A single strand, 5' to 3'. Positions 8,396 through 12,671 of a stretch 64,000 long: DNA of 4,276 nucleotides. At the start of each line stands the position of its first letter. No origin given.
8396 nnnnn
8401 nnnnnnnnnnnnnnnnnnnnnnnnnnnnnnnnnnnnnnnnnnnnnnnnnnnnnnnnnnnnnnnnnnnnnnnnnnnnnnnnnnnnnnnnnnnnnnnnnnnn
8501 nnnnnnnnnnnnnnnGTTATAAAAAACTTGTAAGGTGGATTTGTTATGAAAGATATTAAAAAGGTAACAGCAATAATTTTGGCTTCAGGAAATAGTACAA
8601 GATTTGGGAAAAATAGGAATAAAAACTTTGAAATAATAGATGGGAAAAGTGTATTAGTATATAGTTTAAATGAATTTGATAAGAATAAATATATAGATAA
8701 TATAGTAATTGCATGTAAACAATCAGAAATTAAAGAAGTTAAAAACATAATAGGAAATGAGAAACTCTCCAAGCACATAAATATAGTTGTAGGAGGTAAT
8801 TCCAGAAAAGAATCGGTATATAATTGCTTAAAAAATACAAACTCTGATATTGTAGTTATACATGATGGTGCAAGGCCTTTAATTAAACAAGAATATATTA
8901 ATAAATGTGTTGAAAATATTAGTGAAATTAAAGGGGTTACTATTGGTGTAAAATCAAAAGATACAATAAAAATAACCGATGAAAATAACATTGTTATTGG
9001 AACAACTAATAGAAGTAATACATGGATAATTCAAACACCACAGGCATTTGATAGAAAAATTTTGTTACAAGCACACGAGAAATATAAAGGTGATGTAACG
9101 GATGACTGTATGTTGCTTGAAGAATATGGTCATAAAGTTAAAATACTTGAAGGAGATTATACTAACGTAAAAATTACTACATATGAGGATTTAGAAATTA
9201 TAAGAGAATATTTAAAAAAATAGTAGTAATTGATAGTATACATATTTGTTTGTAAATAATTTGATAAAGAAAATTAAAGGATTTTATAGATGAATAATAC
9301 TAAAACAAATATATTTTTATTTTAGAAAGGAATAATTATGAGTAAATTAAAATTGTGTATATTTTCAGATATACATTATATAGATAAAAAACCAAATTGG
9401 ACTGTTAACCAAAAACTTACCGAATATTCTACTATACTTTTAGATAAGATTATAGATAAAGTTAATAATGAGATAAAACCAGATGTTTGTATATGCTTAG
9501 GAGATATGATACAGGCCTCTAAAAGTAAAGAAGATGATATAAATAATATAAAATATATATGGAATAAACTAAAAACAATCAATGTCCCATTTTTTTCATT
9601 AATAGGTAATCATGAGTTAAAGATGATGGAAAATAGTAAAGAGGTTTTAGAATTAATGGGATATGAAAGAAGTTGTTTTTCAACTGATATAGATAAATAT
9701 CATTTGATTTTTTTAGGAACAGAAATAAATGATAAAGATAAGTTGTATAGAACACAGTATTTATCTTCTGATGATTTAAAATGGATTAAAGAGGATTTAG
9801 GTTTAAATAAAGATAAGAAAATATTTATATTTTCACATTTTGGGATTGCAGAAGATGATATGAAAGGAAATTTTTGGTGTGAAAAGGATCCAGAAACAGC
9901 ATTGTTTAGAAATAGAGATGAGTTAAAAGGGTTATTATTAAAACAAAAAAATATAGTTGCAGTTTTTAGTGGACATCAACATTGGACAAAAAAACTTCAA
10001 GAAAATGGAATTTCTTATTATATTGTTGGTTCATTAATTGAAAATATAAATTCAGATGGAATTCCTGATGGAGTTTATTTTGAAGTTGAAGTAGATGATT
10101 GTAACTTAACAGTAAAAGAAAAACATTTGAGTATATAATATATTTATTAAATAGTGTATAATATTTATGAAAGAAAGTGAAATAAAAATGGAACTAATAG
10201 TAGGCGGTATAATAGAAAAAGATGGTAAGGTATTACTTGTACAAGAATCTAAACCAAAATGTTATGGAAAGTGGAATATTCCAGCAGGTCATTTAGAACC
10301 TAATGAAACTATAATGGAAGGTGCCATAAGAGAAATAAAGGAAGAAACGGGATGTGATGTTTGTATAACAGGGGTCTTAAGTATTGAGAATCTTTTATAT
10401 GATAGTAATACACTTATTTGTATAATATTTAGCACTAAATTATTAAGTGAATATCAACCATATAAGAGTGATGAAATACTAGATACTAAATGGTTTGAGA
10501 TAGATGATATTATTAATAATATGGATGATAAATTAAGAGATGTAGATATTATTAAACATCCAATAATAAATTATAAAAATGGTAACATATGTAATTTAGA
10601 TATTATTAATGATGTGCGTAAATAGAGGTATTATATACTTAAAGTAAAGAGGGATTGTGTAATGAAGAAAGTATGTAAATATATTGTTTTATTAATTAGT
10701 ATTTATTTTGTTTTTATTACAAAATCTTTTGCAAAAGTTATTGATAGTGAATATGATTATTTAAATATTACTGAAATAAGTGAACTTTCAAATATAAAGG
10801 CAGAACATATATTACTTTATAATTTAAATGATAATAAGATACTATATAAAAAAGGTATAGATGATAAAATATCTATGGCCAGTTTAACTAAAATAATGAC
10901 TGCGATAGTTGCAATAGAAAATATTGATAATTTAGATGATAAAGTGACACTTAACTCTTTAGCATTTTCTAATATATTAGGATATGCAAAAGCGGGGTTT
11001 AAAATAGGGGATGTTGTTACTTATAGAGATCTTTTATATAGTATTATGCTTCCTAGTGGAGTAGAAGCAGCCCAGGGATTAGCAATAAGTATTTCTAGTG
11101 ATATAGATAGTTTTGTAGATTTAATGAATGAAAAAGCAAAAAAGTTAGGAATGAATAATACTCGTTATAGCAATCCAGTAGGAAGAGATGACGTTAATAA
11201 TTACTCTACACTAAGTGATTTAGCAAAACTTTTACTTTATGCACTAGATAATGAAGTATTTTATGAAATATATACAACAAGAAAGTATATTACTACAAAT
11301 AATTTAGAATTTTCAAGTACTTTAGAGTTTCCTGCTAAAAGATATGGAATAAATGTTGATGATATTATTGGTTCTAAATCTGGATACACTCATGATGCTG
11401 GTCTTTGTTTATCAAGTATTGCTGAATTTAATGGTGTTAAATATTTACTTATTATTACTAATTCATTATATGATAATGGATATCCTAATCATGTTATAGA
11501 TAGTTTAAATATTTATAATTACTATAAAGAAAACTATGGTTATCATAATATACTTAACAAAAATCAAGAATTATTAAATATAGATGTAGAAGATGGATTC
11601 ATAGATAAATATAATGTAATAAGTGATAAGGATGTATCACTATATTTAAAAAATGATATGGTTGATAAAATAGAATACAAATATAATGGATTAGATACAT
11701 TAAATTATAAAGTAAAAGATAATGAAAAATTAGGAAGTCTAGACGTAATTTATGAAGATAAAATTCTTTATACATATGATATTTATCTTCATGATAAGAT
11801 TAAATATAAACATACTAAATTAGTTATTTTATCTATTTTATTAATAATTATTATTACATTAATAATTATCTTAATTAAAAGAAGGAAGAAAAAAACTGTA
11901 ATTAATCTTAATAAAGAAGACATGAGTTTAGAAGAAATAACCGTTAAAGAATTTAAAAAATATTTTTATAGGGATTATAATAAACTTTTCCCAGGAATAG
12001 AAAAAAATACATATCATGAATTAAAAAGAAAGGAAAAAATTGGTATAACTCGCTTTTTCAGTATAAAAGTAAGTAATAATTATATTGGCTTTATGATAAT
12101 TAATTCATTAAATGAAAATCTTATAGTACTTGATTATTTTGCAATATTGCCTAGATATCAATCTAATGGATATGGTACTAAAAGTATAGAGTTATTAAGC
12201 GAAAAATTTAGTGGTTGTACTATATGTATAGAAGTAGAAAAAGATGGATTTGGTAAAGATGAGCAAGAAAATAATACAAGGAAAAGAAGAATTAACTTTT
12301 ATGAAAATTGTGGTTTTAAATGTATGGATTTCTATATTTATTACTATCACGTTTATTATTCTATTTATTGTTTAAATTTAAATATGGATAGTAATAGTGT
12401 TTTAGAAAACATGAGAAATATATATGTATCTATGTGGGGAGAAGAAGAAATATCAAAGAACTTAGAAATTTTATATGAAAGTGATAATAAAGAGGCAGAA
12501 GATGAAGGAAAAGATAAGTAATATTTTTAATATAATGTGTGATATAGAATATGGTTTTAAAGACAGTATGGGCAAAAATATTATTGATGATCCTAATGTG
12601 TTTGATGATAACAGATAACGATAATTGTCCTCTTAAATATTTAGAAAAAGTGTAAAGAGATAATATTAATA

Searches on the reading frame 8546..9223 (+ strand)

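Call 42: search_protein_families(library=pfam, proteins=[window:8546-9223:+], max_evalue=0.001)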
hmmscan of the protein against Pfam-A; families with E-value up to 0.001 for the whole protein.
window:8546-9223:+ (225 aa): 3 families
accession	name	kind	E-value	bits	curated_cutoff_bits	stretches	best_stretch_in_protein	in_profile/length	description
PF01128.25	IspD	-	5.5e-55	187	27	1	7-224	1-220/221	2-C-methyl-D-erythritol 4-phosphate cytidylyltransferase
PF02348.25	CTP_transf_3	-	3.6e-10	40.4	22.6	1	9-145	2-137/217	Cytidylyltransferase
PF12804.13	NTP_transf_3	-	7.2e-07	30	27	1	9-127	1-113/160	MobA-like NTP transferase domain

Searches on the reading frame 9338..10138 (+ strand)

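Call 42: search_protein_families(library=pfam, proteins=[window:9338-10138:+], max_evalue=0.001)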
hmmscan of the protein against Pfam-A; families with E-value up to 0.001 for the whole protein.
window:9338-10138:+ (266 aa): 1 family
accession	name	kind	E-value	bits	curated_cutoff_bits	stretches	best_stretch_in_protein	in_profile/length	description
PF00149.33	Metallophos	-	1.5e-15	58.6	21.5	1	5-215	2-189/191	Calcineurin-like phosphoesterase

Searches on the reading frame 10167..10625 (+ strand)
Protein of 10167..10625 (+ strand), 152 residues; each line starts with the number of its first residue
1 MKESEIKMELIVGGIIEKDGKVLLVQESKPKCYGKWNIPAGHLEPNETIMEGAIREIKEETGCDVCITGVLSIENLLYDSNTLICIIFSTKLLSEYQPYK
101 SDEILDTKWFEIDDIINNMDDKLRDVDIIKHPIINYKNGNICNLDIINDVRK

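Call 42: search_protein_families(library=pfam, proteins=[window:10167-10625:+], max_evalue=0.001)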
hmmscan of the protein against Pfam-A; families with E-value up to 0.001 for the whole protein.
window:10167-10625:+ (152 aa): 1 family
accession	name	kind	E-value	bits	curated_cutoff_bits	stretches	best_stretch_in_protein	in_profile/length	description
PF00293.34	NUDIX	-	1.2e-20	74.3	21.1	1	15-122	10-124/134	NUDIX domain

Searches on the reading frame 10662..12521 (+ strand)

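Call 42: search_protein_families(library=pfam, proteins=[window:10662-12521:+], max_evalue=0.001)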
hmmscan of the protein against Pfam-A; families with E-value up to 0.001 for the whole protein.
window:10662-12521:+ (619 aa): 5 families
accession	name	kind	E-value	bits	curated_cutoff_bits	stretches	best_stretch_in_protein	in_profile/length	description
PF00768.25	Peptidase_S11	-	1.4e-38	133.2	27.6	1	43-265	8-234/239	D-alanyl-D-alanine carboxypeptidase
PF13508.13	Acetyltransf_7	-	5.3e-07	30.4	27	1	464-553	4-83/84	Acetyltransferase (GNAT) domain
PF07943.18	PBP5_C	-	9.9e-07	29.3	21.2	1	292-381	1-90/91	Penicillin-binding protein 5, C-terminal domain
PF00583.31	Acetyltransf_1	-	1.9e-06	28.6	20.7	1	437-552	6-116/116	Acetyltransferase (GNAT) family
PF13354.11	Beta-lactamase2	-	0.00014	21.8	22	1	51-248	3-199/214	Beta-lactamase enzyme family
